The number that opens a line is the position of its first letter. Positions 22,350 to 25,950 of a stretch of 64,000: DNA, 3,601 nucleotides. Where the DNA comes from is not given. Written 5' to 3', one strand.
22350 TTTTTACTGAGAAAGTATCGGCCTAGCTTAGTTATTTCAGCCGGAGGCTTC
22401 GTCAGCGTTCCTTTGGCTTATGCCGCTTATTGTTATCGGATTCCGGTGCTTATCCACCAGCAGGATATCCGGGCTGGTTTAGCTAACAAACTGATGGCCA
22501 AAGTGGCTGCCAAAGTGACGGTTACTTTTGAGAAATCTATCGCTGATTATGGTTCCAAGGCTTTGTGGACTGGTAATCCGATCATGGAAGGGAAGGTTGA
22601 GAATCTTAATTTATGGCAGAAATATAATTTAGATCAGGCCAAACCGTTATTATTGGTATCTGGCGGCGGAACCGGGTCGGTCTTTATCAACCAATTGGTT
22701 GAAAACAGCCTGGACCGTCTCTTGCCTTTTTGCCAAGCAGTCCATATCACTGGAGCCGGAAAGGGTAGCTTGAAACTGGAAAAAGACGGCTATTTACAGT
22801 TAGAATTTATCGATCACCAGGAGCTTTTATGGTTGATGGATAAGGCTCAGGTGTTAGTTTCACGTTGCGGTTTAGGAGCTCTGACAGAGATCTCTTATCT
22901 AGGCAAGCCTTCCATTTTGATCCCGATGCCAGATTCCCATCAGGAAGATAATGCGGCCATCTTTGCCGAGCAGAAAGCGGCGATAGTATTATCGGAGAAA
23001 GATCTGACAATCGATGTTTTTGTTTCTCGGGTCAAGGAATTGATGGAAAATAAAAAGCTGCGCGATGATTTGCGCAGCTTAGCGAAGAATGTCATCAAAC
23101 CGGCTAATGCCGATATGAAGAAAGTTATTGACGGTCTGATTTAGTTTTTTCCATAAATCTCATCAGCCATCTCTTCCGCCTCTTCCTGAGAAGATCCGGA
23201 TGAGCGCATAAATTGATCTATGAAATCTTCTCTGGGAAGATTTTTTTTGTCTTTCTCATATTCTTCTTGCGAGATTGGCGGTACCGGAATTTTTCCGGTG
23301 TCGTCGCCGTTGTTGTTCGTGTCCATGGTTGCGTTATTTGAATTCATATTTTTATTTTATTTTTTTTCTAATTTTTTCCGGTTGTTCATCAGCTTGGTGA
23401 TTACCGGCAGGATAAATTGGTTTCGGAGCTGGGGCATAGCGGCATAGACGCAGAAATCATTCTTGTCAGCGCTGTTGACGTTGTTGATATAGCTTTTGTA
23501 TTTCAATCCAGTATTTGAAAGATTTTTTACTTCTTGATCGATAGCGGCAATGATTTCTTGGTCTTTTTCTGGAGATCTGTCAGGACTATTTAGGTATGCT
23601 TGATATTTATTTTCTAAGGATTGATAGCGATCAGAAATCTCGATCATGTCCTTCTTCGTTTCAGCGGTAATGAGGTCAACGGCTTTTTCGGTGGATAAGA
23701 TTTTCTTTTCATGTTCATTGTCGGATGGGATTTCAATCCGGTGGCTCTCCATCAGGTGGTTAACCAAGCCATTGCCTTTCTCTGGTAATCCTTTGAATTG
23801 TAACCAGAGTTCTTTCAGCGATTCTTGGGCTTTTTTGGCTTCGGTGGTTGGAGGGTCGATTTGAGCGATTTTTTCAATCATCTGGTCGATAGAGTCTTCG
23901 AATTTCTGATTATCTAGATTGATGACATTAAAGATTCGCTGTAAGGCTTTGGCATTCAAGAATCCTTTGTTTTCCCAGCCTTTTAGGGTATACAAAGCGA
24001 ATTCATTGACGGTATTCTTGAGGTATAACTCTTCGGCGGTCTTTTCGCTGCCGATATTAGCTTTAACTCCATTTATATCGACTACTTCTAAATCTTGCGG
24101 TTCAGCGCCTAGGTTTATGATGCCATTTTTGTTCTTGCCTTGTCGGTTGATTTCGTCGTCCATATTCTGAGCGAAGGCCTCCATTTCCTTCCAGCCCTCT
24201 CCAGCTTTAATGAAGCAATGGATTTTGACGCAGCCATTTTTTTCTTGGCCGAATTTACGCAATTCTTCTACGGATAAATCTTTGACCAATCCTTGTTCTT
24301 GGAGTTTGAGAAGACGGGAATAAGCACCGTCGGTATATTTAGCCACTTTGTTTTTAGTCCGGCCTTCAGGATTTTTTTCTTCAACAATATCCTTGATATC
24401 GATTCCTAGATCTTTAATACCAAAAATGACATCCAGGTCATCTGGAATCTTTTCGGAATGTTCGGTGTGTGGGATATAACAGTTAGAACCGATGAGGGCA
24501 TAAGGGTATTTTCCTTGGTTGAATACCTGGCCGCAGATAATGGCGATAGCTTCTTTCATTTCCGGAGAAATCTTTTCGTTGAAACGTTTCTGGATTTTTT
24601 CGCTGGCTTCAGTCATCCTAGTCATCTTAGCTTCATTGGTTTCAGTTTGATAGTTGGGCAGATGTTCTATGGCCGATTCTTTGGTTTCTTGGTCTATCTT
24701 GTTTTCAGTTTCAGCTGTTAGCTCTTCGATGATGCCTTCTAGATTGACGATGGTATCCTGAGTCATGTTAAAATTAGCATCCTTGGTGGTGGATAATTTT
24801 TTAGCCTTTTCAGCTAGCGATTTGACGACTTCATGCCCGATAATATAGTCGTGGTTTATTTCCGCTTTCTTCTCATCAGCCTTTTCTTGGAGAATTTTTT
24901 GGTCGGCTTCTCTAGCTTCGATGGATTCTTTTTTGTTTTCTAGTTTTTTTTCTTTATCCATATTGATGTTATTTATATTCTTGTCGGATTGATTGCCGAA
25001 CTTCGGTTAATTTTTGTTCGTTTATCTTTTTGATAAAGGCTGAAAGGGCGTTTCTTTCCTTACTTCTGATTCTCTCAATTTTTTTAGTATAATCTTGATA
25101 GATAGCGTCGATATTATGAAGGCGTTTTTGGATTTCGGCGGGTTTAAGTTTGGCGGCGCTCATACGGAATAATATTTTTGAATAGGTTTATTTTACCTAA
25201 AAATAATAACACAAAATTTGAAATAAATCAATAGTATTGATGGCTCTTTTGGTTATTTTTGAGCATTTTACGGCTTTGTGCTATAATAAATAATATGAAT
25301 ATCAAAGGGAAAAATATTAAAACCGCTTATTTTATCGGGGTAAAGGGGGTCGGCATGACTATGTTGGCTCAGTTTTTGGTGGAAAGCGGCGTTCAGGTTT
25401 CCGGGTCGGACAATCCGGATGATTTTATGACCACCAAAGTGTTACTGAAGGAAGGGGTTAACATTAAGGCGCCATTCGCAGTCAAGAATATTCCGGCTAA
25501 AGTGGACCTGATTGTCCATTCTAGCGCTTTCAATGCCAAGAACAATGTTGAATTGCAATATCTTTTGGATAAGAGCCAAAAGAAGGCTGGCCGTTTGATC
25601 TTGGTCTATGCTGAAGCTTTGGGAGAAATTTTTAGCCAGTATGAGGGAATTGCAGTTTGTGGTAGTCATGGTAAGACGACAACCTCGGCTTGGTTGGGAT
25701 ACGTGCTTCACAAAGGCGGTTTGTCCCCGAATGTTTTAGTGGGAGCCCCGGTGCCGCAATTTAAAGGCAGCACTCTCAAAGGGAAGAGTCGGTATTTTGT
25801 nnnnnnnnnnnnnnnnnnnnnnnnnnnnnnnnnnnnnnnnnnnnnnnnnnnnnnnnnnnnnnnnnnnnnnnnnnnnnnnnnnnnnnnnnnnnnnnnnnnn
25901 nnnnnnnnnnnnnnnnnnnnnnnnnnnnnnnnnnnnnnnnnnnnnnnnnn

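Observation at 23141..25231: Autonomous three-gene orphan island on the opposite strand, splitting the dcw cluster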

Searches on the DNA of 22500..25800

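Call 93: search_rna_families(source=window, start=22500, end=25800, threshold=evalue, max_evalue=1)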
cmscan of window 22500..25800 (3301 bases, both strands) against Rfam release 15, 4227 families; matches with E-value up to 1: 1.
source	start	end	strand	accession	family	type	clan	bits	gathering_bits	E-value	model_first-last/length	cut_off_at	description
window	22507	22610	+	RF02916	atpB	Cis-reg;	-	18.8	37.4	0.41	1-128/128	no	atpB RNA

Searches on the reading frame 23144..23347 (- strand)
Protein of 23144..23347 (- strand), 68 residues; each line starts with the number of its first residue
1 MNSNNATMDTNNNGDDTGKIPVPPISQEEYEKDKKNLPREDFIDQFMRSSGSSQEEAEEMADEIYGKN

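Call 3: search_protein_families(library=pfam, proteins=[window:23144-23347:-], max_evalue=1)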
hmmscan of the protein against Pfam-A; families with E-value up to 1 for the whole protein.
window:23144-23347:- (68 aa): 1 family
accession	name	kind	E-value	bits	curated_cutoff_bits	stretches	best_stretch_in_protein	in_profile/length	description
PF16115.10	DUF4831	-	0.041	13.4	27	1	27-65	105-144/318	Domain of unknown function (DUF4831)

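Call 4: search_protein_families(library=ncbifam, proteins=[window:23144-23347:-], max_evalue=1)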
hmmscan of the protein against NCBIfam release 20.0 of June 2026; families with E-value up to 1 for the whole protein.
window:23144-23347:- (68 aa): 0 families

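Call 5: search_protein_families(library=padloc, proteins=[window:23144-23347:-], max_evalue=1)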
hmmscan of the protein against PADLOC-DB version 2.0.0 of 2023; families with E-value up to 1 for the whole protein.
window:23144-23347:- (68 aa): 0 families

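Call 43: search_protein_families(library=phrogs, proteins=[window:23144-23347:-], max_evalue=1)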
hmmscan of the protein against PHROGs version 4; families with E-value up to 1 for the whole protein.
window:23144-23347:- (68 aa): 0 families

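Call 81: search_solved_structures(query=A8, max_evalue=10)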
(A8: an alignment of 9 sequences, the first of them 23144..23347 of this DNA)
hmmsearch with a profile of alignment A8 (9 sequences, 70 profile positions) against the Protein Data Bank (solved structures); distinct sequences matched with E-value up to 10: 13.
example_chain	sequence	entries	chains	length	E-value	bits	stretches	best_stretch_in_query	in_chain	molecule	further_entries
5cwb_A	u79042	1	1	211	0.039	17.3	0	43-67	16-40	Designed helical repeat protein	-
9s1t_A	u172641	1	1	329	0.04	17.2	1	36-67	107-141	De novo designed helical barrel - 6H5L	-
6nvy_A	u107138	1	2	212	0.1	15.9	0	33-67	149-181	Penicillin G acylase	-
8cwy_A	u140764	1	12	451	0.12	15.7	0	45-67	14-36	T32-15-1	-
8cws_A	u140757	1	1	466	0.16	15.3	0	45-67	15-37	F4132-2 Chain A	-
4n7v_C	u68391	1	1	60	0.21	14.9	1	20-50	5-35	Centrosomal protein of 152 kDa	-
7mwr_B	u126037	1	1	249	0.39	14.1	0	45-67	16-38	LHD101B4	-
9r2b_B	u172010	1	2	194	0.56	13.6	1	36-69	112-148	de novo-designed alpha-helical barrel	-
9wz3_A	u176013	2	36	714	0.92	12.9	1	30-66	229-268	Stellatatriene synthase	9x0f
8tnm_A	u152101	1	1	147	1.2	12.5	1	52-69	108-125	UNC_079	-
8vga_A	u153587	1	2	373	1.5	12.2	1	25-46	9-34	Guanine nucleotide-binding protein alpha subunit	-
8vl4_A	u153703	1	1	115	2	11.8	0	36-66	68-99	De novo design protein 312 parent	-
6l9j_A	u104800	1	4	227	2.3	11.6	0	50-67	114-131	SWI/SNF chromatin-remodeling complex subunit SNF5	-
